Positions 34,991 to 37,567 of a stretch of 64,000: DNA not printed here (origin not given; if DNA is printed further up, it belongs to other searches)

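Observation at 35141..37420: HyuB-type subunit with a fused C-terminal Cys4 zinc-ribbon tail: an acetone-carboxylase-like architecture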

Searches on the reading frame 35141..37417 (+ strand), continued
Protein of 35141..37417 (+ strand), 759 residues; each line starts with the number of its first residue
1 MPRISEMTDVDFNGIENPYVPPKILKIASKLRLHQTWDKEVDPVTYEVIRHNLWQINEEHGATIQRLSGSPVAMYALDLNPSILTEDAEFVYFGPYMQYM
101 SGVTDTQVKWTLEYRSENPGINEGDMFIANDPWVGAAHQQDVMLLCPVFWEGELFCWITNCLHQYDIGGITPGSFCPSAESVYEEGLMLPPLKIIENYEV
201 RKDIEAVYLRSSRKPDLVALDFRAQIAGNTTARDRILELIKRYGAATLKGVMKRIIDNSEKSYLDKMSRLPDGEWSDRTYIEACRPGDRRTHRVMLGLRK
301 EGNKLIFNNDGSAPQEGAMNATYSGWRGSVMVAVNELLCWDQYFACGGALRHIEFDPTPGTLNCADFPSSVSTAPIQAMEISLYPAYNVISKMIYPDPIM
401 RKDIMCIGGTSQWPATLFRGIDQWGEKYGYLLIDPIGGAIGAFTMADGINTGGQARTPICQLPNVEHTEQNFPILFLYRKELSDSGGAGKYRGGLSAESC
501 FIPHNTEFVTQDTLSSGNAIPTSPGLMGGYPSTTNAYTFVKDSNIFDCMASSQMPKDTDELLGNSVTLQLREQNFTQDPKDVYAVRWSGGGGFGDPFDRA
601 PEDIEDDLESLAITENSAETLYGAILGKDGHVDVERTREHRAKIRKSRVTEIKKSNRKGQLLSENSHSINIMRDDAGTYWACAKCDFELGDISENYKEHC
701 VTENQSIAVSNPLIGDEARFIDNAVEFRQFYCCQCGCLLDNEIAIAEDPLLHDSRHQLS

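Call 68: search_solved_structures(query=window:35141-37417:+, max_evalue=0.001, show_alignments=5)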
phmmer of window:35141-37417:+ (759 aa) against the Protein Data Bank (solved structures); distinct sequences matched with E-value up to 0.001: 6.
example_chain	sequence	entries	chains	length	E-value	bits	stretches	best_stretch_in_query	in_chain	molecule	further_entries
5l9w_A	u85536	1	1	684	1.7e-56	194.8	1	75-643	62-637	Acetophenone carboxylase delta subunit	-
5m45_A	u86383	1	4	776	2.8e-38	134.5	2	411-651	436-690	Acetone carboxylase alpha subunit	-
5svb_A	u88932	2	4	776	6.1e-38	133.4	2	411-651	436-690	Acetone carboxylase alpha subunit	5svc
6yra_B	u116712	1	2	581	1.7e-31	112.1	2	41-283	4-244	Hydantoinase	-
7hk5_A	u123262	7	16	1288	2.3e-29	105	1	33-637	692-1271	N-methylhydantoinase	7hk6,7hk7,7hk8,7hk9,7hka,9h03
5l9w_C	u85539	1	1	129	0.00038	21.7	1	678-749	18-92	Acetophenone carboxylase beta subunit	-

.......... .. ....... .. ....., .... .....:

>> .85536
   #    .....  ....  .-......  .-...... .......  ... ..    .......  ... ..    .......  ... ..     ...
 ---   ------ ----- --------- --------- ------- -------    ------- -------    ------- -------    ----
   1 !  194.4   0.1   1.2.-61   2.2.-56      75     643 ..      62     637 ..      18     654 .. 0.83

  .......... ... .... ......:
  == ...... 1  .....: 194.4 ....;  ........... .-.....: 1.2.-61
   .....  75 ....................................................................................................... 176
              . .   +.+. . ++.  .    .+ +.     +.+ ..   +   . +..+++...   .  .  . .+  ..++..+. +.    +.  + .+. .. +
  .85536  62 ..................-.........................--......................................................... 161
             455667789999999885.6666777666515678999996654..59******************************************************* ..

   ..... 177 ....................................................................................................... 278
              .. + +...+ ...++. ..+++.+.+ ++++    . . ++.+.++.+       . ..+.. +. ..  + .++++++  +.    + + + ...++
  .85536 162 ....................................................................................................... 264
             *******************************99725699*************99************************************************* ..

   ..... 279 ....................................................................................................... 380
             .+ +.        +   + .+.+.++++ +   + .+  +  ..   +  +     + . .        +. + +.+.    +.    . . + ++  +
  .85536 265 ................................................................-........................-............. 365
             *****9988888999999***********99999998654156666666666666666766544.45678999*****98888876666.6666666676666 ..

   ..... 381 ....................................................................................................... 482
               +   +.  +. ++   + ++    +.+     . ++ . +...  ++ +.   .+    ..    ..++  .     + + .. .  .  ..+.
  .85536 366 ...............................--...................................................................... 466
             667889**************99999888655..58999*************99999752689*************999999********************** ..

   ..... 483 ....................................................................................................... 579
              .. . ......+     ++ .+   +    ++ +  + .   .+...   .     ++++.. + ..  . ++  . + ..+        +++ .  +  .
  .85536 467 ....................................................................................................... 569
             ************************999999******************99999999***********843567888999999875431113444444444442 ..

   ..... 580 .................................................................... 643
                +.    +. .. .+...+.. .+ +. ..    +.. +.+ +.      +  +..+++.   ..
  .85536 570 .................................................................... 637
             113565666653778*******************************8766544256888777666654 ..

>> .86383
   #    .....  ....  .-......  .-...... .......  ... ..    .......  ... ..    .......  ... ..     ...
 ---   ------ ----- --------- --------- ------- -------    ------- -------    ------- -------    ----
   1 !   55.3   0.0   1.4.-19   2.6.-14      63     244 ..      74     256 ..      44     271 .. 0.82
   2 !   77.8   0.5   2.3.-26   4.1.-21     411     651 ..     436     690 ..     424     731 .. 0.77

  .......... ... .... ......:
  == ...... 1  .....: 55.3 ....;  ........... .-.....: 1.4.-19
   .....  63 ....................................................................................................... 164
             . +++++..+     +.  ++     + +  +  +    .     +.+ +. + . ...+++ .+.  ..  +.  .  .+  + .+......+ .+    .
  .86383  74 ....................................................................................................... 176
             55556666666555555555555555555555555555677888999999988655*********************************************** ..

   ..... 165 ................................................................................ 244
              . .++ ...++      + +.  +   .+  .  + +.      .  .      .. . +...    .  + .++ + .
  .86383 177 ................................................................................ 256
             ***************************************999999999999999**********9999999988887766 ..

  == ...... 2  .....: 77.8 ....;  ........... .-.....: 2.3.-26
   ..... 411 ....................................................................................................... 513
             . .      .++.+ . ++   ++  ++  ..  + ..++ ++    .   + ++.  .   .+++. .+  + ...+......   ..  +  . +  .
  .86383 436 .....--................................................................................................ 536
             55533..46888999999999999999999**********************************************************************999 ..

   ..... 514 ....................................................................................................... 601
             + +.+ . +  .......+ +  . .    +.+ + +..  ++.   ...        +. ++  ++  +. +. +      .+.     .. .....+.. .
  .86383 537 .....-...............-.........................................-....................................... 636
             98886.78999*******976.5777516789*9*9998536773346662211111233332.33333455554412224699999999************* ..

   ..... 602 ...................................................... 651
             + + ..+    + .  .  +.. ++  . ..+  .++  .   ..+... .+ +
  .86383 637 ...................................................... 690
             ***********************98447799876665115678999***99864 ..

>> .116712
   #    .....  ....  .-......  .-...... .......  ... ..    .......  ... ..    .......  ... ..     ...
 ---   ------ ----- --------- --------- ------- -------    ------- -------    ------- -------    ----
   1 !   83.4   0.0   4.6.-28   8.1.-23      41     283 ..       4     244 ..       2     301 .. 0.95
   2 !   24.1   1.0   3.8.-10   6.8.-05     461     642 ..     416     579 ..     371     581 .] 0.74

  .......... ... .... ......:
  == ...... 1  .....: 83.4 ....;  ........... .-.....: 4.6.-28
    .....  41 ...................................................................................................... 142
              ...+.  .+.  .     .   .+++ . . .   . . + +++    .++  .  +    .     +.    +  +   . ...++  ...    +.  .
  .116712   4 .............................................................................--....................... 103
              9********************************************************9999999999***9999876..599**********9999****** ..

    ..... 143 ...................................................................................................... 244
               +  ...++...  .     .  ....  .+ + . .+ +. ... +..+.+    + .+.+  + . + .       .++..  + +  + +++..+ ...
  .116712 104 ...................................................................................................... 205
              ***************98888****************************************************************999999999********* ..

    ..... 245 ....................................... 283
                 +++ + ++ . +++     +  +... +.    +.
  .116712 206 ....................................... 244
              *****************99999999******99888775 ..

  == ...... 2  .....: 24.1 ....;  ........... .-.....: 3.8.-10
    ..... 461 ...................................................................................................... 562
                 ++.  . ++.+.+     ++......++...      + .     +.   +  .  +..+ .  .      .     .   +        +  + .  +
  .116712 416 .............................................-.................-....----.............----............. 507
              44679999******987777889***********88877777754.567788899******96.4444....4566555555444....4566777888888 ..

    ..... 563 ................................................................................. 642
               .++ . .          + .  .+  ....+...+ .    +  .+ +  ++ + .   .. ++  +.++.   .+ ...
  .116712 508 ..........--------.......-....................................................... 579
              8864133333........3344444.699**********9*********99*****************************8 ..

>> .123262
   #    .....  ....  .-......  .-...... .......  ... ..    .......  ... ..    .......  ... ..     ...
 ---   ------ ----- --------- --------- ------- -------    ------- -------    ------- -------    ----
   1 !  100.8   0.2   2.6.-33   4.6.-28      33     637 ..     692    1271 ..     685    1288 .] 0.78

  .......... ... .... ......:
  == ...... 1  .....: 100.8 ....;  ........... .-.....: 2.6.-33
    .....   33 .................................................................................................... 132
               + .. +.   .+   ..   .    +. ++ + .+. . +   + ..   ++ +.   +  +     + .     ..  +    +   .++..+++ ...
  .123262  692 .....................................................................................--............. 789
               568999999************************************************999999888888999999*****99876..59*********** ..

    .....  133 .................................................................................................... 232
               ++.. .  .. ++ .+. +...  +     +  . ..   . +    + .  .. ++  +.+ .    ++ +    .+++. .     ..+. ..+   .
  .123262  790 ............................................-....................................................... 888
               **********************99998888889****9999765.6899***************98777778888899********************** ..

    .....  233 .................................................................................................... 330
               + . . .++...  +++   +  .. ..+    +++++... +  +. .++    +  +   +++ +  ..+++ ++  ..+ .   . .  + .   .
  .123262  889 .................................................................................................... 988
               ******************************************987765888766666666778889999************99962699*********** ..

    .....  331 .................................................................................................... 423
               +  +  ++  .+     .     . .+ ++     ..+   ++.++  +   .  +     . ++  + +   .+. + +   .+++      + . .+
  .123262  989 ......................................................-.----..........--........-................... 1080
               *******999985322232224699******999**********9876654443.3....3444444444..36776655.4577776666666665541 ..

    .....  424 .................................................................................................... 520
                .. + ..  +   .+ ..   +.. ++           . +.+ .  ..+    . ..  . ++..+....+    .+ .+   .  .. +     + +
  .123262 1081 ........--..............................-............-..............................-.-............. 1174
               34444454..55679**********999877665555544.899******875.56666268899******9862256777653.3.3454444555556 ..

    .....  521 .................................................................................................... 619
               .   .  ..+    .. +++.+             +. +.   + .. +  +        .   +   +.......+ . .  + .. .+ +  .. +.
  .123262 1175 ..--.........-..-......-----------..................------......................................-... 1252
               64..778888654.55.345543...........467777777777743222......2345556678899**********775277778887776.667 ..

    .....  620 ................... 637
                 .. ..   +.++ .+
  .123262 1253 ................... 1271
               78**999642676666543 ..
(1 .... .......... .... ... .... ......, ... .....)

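Call 80: search_protein_families(library=ncbifam, proteins=[L006:11313-12869:+, L006:10302-11192:+], max_evalue=1e-10)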
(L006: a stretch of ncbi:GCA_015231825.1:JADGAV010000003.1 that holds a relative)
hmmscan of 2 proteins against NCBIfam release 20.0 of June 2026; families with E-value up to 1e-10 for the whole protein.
L006:11313-12869:+ (519 aa): 100 families (the best 25 are shown)
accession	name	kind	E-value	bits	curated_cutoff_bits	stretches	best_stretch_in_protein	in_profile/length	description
NF004837.0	PRK06187.1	subfamily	6e-162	539.6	476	1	3-516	10-528/531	long-chain-fatty-acid--CoA ligase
NF006182.0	PRK08316.1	subfamily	1.1e-133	446.6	663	1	7-512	17-519/523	fatty acyl-CoA synthetase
NF005307.0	PRK06839.1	equivalog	7.3e-113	377.8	748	1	11-507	12-490/496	o-succinylbenzoate--CoA ligase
NF006020.0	PRK08162.1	subfamily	2.5e-109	366.1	677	1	7-508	25-536/545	acyl-CoA synthetase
NF005676.0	PRK07470.1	equivalog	2e-108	363.3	774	1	3-509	22-528/544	acyl-CoA synthetase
NF009233.0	PRK12583.1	subfamily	3.1e-104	349.4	832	1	20-508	39-548/558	fatty acid CoA ligase family protein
NF004797.0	PRK06145.1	equivalog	4.1e-103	345.4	850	1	14-509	15-494/499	acyl-CoA synthetase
NF005801.1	PRK07656.1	equivalog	2.1e-99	333.5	657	1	7-507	7-500/500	FadD3 family acyl-CoA ligase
NF005857.1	PRK07786.1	exception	9.4e-99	331.2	733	1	24-510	32-512/513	fatty-acid--CoA ligase FadD5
NF009071.0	PRK12406.1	subfamily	1.6e-95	320.5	701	1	21-517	7-509/510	acyl-CoA synthetase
NF052269.1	Staph_lig_FadD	equivalog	1.6e-94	317.1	650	1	8-508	7-491/499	long-chain-fatty-acid--CoA ligase FadD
NF006572.0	PRK09088.1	equivalog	9.8e-94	314.7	696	1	17-508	17-485/491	acyl-CoA synthetase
NF002966.0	PRK03640.1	equivalog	5.4e-93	312.2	556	1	6-508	7-478/483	o-succinylbenzoate--CoA ligase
NF005702.0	PRK07514.1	subfamily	2.2e-91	306.8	558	1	10-510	12-500/506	malonyl-CoA synthase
NF006181.0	PRK08314.1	subfamily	6.3e-90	302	705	1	131-509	176-553/563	long-chain-fatty-acid--CoA ligase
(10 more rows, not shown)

L006:10302-11192:+ (297 aa): 8 families
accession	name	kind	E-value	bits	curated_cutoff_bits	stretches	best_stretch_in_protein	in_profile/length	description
NF043037.1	ThreonDh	equivalog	2e-63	214.6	350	1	2-288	2-288/297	L-threonate dehydrogenase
NF008592.0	PRK11559.1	equivalog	1.4e-59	201.9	397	1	1-294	1-293/296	2-hydroxy-3-oxopropionate reductase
TIGR01505.1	tartro_sem_red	equivalog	2e-57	194.6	340.75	1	5-293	2-289/291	2-hydroxy-3-oxopropionate reductase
NF012005.0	PRK15461.1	equivalog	8.6e-48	163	348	1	3-295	2-294/298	sulfolactaldehyde 3-reductase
TIGR01692.1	HIBADH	equivalog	2.5e-43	148.5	291.6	1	8-285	2-285/288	3-hydroxyisobutyrate dehydrogenase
NF011633.0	PRK15059.1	equivalog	3.8e-37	128.1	451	1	5-291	3-287/292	2-hydroxy-3-oxopropionate reductase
NF007161.0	PRK09599.1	subfamily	1.4e-17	63.9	271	1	5-177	3-178/302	NADP-dependent phosphogluconate dehydrogenase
TIGR00872.1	gnd_rel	equivalog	3.4e-16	59.3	297.2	1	5-196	3-195/299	phosphogluconate dehydrogenase (NAD(+)-dependent, decarboxylating)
